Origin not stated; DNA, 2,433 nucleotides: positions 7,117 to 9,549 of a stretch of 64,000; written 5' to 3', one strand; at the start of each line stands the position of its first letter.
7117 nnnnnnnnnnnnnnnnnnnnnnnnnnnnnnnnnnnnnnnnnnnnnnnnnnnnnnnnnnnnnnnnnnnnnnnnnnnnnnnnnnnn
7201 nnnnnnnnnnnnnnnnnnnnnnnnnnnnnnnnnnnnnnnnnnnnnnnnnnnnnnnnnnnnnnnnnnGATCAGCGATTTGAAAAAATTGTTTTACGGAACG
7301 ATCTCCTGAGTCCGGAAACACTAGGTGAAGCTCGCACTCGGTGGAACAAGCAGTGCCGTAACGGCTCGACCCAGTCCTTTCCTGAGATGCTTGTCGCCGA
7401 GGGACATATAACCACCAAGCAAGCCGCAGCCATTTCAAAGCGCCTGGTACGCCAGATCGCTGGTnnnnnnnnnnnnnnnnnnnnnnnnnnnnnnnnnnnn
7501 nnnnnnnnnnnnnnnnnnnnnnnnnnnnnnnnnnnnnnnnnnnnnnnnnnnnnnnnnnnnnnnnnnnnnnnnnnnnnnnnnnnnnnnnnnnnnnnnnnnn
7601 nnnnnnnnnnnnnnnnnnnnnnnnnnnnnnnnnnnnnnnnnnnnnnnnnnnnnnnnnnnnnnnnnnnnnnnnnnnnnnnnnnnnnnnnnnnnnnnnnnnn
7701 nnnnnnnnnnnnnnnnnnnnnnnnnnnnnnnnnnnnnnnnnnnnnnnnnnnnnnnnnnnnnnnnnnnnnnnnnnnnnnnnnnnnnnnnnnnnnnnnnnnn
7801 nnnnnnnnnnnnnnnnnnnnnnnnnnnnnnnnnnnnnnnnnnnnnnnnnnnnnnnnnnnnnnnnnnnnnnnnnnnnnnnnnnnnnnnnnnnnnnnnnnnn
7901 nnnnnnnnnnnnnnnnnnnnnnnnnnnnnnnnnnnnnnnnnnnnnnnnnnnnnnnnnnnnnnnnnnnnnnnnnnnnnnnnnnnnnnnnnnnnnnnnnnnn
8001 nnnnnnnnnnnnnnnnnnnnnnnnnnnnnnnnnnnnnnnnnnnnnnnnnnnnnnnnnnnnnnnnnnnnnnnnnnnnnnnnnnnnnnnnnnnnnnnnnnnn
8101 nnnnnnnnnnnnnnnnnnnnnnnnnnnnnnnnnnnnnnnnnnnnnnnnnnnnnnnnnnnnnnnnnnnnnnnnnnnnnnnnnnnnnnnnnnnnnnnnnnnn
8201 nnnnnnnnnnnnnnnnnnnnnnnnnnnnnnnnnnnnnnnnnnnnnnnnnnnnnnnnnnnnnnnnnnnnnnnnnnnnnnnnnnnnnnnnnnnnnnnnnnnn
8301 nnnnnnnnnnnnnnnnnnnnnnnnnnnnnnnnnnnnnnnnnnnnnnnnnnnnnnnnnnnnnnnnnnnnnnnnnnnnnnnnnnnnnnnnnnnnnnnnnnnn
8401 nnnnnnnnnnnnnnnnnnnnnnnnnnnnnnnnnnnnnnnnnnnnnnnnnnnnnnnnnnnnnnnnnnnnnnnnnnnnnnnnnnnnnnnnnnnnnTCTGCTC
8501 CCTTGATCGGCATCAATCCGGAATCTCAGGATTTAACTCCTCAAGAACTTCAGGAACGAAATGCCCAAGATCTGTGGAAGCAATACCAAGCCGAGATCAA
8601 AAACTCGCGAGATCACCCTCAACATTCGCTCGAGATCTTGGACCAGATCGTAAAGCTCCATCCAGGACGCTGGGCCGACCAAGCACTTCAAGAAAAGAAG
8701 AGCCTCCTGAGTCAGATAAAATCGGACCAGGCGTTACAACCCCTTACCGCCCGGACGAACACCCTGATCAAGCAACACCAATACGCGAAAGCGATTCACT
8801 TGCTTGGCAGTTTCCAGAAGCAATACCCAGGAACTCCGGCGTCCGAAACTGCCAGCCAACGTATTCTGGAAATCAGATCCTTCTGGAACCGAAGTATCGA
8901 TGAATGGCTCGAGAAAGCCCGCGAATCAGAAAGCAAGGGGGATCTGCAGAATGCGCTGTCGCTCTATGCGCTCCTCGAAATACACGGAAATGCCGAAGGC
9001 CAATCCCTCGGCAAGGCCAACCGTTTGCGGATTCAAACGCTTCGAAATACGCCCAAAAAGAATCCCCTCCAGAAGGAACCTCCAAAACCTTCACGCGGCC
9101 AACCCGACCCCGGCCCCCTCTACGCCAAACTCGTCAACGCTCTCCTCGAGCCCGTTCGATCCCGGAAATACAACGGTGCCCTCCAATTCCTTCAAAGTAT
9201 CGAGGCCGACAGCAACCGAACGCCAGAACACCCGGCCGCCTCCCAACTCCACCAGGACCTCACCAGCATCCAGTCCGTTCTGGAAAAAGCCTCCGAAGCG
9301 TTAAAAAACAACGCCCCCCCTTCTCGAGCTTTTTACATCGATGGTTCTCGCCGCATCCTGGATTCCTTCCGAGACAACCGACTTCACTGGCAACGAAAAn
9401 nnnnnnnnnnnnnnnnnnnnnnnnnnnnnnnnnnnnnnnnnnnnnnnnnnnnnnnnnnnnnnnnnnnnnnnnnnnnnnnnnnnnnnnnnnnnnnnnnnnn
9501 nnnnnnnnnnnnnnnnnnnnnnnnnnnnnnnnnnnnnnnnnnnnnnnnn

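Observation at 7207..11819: Transmembrane Hanks kinase with extracytoplasmic TPR-lectin-PA14 sensor, translationally coupled to a STAS-PilZ protein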

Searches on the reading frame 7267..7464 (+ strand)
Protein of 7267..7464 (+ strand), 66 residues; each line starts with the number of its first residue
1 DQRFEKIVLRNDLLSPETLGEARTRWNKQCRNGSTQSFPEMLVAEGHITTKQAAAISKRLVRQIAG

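Call 54: search_solved_structures(query=A5, max_evalue=10, show_alignments=2)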
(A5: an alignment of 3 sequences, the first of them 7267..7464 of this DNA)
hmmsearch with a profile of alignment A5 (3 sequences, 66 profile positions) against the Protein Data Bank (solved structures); distinct sequences matched with E-value up to 10: 7.
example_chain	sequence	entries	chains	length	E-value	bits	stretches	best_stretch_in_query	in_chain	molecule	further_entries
9g1w_A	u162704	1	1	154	0.064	16.4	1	7-59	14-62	Type IV pilus assembly ATPase PilB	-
6f8l_G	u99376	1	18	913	0.11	15.6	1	8-59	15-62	Type IV pilus assembly protein PilF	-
4ob1_A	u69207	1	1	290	0.43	13.7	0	37-51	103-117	Cobalt-containing nitrile hydratase subunit alpha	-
5zfr_A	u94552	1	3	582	0.43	13.7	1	6-51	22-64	Type IV pilus biogenesis ATPase PilB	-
6olj_C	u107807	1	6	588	0.7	13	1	6-53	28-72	Type IV pilus biogenesis ATPase PilB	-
5tsg_B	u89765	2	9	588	0.7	13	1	6-53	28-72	Type IV pilus biogenesis ATPase PilB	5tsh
2e5s_A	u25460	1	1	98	0.87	12.7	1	12-35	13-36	OTTHUMP00000018578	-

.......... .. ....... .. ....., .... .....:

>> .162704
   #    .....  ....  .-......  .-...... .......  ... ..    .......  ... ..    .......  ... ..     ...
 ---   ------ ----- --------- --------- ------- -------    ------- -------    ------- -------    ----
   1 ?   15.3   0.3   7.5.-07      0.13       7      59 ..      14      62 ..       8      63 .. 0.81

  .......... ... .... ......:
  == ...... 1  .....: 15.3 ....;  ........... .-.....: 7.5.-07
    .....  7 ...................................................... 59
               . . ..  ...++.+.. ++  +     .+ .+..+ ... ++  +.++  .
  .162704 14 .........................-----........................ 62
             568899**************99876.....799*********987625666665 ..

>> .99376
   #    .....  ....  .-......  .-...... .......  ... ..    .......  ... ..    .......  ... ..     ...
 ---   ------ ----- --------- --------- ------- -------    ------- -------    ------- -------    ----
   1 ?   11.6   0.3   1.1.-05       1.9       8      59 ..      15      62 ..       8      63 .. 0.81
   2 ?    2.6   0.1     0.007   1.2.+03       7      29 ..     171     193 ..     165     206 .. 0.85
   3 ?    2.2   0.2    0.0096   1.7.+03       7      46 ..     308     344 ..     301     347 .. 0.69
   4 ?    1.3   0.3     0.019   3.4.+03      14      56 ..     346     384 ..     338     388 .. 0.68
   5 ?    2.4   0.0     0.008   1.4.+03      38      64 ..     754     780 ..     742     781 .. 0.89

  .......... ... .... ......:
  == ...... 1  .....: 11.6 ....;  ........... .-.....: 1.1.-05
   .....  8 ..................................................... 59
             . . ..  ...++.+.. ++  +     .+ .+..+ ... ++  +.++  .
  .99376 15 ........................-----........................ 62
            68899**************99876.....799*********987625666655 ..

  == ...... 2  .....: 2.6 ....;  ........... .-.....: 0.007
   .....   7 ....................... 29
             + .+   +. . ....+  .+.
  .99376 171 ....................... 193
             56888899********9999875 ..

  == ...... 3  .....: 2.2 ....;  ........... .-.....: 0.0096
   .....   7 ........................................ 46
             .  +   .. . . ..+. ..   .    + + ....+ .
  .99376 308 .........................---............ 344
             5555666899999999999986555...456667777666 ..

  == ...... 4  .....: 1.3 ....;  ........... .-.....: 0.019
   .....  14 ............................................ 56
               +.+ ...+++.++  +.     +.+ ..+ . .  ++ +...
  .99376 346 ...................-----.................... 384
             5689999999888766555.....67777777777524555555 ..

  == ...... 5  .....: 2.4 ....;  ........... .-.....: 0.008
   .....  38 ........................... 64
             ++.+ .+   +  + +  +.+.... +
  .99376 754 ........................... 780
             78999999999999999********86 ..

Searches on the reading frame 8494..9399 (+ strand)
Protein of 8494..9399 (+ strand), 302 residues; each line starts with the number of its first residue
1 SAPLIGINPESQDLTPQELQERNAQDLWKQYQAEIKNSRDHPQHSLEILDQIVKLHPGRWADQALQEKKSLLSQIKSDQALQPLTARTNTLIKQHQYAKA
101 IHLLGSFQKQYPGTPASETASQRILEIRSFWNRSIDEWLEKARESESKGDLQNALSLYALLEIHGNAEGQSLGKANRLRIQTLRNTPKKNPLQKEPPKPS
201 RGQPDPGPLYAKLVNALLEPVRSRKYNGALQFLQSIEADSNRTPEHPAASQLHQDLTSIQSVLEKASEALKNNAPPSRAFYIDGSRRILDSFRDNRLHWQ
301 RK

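Call 23: search_protein_families(library=pfam, proteins=[window:8494-9399:+], max_evalue=10)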
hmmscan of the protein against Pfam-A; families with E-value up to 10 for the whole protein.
window:8494-9399:+ (302 aa): 6 families
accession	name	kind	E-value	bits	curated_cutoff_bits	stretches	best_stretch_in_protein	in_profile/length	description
PF13428.12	TPR_14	-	0.0018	19.2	23.5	0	85-116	5-36/44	Tetratricopeptide repeat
PF20651.3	EXOC6_Sec15_N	-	0.0078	16.6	27.2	1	212-267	91-147/170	Exocyst complex component EXOC6/Sec15, N-terminal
PF09613.16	HrpB1_HrpK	-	0.036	14.2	29.3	0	90-119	54-83/126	Bacterial type III secretion protein (HrpB1_HrpK)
PF12921.12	ATP13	-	0.063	13.6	26.7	1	78-127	46-99/114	Mitochondrial ATPase expression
PF13174.12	TPR_6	-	0.084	14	26.3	1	93-113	12-32/33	Tetratricopeptide repeat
PF04348.19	LppC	-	4.4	6.2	28.8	1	230-261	181-212/563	LppC putative lipoprotein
